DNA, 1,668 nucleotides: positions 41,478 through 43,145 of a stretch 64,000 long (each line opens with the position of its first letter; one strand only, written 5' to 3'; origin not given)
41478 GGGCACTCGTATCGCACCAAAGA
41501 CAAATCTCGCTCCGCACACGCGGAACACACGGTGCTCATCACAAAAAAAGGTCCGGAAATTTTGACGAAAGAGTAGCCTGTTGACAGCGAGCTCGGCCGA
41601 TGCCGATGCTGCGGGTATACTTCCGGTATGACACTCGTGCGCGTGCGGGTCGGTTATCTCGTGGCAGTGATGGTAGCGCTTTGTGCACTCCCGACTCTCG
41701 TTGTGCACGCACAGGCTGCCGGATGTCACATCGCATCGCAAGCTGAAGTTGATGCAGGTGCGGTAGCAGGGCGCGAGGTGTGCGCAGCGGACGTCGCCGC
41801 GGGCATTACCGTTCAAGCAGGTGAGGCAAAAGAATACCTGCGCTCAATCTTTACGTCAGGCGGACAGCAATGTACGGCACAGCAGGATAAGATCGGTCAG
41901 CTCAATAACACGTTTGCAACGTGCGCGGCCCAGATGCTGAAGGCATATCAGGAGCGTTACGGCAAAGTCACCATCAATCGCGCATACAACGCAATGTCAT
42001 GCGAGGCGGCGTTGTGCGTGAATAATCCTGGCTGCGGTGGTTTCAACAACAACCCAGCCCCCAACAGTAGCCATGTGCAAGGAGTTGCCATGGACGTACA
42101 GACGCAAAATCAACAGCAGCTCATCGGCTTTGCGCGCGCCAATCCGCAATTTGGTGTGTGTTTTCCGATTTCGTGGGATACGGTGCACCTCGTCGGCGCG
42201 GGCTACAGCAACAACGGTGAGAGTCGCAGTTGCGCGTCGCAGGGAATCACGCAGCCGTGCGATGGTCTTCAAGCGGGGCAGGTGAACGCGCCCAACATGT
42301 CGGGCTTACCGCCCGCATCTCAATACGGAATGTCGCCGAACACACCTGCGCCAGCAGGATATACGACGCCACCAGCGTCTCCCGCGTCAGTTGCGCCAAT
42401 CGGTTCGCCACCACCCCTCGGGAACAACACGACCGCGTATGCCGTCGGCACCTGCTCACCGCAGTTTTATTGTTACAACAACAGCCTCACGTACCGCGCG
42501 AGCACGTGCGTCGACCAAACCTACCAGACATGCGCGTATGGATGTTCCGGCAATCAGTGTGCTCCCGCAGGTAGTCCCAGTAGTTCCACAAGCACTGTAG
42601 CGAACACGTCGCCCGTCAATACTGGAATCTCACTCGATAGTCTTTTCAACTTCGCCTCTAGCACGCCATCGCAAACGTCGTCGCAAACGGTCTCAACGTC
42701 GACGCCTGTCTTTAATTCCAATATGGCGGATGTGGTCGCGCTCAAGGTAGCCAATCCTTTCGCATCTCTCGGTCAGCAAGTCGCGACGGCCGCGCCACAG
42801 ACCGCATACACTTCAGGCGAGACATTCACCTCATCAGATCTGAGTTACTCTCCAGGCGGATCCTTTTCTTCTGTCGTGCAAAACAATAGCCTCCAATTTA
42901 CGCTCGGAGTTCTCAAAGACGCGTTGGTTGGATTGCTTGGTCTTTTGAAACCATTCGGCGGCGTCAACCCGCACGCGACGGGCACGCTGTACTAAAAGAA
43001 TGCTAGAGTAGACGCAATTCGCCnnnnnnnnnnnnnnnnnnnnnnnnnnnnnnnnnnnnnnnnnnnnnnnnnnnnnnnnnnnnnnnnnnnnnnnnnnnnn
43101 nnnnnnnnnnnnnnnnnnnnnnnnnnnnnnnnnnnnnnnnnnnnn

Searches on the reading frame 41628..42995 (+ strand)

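Call 84: search_protein_families(library=pfam, proteins=[window:41628-42995:+], max_evalue=0.001)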
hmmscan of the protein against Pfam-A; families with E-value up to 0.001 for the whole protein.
window:41628-42995:+ (455 aa): 1 family
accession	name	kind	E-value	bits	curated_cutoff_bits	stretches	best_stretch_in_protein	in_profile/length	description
PF08291.16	Peptidase_M15_3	-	0.0002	21.9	23.2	1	78-188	6-107/108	Peptidase M15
